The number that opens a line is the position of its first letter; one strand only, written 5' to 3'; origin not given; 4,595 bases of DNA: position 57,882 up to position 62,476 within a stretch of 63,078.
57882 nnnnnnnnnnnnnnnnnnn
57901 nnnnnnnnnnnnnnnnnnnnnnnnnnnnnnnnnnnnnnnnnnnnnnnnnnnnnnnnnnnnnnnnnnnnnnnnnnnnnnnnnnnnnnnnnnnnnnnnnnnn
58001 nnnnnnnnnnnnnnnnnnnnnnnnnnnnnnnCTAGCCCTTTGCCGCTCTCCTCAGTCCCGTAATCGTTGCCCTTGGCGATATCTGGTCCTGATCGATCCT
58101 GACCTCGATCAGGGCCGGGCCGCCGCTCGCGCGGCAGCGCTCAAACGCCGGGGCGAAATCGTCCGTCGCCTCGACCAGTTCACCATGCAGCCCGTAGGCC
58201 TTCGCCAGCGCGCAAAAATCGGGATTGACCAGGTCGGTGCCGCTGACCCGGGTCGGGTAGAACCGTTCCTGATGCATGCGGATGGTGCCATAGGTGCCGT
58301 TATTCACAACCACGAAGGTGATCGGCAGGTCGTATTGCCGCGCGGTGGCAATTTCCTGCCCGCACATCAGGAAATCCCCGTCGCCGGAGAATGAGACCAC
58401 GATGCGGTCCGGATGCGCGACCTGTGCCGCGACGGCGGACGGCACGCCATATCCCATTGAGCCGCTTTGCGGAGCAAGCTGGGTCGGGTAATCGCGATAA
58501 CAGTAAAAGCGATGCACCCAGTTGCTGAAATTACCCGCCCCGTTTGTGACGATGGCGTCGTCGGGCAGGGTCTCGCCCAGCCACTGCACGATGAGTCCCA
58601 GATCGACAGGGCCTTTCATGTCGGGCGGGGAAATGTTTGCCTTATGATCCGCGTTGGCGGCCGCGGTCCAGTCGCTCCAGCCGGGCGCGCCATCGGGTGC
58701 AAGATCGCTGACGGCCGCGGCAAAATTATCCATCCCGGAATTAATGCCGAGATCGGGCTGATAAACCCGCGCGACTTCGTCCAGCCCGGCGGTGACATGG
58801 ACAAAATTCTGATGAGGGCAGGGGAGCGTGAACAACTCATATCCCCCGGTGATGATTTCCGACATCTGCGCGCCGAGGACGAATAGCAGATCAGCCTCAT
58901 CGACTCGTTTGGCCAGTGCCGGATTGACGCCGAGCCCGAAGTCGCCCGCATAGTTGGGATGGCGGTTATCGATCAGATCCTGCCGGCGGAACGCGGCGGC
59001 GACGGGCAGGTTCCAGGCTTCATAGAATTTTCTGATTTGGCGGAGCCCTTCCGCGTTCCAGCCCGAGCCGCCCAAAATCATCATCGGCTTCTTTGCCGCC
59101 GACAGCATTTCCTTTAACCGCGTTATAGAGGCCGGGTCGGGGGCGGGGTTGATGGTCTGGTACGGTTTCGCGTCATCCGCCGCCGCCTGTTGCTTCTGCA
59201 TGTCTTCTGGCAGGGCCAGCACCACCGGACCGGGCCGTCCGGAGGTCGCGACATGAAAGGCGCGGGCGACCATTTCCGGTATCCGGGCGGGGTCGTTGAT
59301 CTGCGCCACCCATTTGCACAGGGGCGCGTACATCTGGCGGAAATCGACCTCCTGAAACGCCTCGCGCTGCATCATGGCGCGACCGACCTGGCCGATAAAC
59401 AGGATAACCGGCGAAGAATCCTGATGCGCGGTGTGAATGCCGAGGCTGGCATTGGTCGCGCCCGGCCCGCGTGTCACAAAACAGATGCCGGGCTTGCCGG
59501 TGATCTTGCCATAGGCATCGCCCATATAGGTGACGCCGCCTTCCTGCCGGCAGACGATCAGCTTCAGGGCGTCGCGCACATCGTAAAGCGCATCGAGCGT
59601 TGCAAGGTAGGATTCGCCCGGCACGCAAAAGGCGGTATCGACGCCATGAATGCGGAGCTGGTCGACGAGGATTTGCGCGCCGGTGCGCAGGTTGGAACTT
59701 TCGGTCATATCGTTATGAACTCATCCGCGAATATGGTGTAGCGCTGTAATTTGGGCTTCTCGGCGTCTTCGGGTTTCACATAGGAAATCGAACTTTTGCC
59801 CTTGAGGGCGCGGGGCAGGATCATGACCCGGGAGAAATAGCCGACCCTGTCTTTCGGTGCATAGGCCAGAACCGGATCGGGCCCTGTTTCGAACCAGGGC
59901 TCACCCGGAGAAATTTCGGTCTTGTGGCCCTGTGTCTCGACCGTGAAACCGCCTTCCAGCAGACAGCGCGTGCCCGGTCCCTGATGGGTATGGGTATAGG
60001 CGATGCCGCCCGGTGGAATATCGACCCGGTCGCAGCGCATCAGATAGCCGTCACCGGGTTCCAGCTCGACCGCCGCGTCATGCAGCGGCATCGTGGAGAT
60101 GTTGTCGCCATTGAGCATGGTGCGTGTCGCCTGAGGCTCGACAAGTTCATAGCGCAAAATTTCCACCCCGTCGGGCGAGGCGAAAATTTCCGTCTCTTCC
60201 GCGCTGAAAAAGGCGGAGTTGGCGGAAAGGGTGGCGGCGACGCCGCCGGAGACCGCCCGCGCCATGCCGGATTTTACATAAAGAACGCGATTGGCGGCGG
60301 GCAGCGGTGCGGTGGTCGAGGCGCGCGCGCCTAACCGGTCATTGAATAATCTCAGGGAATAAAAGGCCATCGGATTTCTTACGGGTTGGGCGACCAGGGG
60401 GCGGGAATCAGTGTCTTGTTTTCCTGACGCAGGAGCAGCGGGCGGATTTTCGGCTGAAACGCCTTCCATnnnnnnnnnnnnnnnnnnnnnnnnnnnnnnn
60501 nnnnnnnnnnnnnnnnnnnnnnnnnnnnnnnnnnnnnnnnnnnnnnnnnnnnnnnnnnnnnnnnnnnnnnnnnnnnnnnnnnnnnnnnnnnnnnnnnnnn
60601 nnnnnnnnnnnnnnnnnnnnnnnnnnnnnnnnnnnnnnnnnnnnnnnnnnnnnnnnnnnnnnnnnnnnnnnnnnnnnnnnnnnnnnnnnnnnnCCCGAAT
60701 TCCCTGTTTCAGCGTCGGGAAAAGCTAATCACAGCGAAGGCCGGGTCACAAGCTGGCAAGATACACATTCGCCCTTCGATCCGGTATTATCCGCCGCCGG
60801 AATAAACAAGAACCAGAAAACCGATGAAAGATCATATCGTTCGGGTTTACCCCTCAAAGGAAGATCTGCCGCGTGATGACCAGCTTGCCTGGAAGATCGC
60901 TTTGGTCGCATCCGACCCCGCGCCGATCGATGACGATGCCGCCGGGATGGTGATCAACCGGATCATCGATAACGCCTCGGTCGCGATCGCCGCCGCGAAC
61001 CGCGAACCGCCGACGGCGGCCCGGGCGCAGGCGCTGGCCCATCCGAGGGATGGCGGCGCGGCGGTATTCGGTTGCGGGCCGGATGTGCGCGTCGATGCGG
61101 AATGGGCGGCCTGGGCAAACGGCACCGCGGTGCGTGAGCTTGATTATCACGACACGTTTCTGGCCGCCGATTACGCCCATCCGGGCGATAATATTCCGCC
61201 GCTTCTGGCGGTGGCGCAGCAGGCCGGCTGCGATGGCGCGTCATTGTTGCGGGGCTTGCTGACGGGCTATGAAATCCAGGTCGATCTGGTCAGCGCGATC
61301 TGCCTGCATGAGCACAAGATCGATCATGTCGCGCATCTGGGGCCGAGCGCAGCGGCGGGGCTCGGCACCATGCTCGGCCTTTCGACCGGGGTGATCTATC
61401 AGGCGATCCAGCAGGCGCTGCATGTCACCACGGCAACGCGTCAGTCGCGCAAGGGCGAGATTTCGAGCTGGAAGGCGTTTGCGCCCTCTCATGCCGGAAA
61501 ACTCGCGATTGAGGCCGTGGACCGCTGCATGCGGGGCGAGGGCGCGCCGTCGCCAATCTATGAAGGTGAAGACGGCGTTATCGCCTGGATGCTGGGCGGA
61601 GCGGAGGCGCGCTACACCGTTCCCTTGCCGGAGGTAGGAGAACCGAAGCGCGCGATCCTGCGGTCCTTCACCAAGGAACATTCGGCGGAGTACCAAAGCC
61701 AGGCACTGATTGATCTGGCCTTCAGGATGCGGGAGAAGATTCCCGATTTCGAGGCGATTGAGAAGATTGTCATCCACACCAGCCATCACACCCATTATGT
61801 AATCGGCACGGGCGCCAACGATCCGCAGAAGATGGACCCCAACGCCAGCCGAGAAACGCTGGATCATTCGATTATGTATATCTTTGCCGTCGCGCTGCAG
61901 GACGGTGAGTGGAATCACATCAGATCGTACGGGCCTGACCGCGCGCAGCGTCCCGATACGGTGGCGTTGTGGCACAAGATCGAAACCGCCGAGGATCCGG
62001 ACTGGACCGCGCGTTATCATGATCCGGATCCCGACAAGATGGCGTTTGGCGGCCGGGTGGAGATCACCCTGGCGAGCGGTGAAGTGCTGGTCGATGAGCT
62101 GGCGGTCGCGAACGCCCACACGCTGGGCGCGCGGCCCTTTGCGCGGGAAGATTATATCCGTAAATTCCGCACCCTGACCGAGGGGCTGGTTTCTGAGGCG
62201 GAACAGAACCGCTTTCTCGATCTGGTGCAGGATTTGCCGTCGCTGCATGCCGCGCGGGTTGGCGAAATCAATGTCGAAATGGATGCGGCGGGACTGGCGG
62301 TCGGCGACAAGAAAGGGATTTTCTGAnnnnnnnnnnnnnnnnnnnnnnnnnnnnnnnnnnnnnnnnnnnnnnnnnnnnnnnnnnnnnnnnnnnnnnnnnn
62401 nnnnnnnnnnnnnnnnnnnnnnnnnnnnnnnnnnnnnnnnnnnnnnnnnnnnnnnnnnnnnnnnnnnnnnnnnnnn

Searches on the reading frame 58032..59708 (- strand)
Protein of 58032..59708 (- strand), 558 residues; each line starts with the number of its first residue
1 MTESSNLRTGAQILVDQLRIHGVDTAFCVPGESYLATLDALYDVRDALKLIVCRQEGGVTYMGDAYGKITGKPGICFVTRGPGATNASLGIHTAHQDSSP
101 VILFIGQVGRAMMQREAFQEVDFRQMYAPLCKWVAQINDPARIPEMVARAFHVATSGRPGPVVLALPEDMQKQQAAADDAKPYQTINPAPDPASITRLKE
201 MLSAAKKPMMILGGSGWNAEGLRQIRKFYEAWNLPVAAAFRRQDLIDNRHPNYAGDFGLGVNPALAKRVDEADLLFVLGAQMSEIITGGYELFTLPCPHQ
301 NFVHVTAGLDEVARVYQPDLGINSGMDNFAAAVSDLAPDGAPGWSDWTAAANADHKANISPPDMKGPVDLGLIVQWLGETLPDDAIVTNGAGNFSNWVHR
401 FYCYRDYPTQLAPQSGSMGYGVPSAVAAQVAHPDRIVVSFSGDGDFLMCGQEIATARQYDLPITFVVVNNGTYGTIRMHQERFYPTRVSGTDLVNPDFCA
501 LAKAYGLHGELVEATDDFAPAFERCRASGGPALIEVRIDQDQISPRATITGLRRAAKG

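Call 21: search_protein_families(library=ncbifam, max_evalue=0.001, proteins=[window:58032-59708:-])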
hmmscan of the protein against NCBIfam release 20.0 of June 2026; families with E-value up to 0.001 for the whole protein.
window:58032-59708:- (558 aa): 57 families (the best 25 are shown)
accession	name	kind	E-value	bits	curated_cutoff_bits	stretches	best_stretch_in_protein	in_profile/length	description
NF006052.0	PRK08199.1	subfamily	4.7e-256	850.5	539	1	2-556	2-555/559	thiamine pyrophosphate protein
TIGR00118.1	acolac_lg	equivalog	1.9e-105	353.4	538.35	1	9-545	2-542/557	biosynthetic-type acetolactate synthase large subunit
NF006187.0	PRK08322.1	equivalog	5.2e-104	348.6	509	1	9-540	3-530/548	acetolactate synthase large subunit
NF006524.0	PRK08978.1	equivalog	7.3e-104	348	738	1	9-541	2-527/548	acetolactate synthase 2 catalytic subunit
NF006122.0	PRK08266.1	subfamily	5.2e-98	328.9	571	1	8-549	4-536/543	hypothetical protein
NF004919.0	PRK06276.1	equivalog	1.4e-93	314.2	866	1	9-544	2-544/582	acetolactate synthase large subunit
NF005651.0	PRK07418.1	subfamily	6.5e-93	312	942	1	4-542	15-563/617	acetolactate synthase large subunit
NF006016.1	PRK08155.1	equivalog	2.1e-90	303.8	870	1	9-542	4-536/554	acetolactate synthase large subunit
NF004710.0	PRK06048.1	equivalog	3.1e-90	303.2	976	1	2-542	2-541/561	acetolactate synthase large subunit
NF005584.0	PRK07282.1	equivalog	4.9e-89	299.4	970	1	6-541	8-543/566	acetolactate synthase large subunit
NF005860.0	PRK07789.1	equivalog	4.6e-86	289.5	881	1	8-541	34-581/615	acetolactate synthase large subunit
NF006378.0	PRK08617.1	equivalog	4.9e-86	289.2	510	1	3-540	3-540/556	acetolactate synthase AlsS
NF006319.0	PRK08527.1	equivalog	4.6e-85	286.1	905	1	9-540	5-540/565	acetolactate synthase large subunit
NF005824.0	PRK07710.1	equivalog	9.7e-83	278.4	976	1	4-542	13-552/573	acetolactate synthase large subunit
NF005039.0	PRK06456.1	equivalog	3e-82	277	868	1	8-544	2-550/572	acetolactate synthase large subunit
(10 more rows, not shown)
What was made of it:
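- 58032..59708 (-): T7, AHAS-like ThDP enzyme of NF006052 (PRK08199); not part of the new family. 850.5 bits against a cut-off of 539 (call 21).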

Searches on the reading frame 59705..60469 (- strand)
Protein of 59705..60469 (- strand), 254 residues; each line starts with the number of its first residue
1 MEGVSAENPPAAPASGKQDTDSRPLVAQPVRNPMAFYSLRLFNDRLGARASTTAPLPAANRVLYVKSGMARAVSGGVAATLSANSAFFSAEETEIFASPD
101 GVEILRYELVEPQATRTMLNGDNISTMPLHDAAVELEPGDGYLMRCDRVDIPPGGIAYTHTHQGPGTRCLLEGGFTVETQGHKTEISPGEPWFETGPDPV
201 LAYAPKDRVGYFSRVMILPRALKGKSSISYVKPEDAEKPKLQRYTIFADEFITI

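Call 20: search_protein_families(library=pfam, max_evalue=1, proteins=[window:59705-60469:-])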
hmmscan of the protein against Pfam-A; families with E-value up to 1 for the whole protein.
window:59705-60469:- (254 aa): 1 family
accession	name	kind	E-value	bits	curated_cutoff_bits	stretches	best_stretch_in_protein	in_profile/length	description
PF07883.17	Cupin_2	-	4.1e-05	23.6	27.2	1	148-190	2-44/70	Cupin domain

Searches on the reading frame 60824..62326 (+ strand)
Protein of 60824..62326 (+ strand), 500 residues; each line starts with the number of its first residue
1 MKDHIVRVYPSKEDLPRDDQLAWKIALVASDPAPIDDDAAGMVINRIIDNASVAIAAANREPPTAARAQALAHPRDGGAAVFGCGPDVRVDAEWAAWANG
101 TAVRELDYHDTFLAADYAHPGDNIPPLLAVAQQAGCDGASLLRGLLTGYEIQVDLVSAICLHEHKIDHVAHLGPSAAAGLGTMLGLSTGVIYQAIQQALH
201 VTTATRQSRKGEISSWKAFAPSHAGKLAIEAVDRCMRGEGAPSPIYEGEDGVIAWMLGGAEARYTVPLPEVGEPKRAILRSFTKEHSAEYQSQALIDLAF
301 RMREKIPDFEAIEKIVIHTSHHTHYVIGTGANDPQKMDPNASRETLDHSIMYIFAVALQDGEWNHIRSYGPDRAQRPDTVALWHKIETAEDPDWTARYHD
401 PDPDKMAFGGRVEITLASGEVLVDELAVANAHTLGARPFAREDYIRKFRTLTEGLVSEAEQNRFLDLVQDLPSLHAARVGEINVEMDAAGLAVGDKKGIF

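Call 20: search_protein_families(library=pfam, max_evalue=1, proteins=[window:60824-62326:+])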
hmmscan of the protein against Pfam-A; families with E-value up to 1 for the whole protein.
window:60824-62326:+ (500 aa): 2 families
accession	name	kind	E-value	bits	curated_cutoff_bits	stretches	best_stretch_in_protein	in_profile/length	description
PF03972.19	MmgE_PrpD_N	-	7.7e-63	212.4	32.1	1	21-263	3-242/244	MmgE/PrpD N-terminal domain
PF19305.4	MmgE_PrpD_C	-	3e-43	148.1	32.1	1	286-471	1-171/173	MmgE/PrpD C-terminal domain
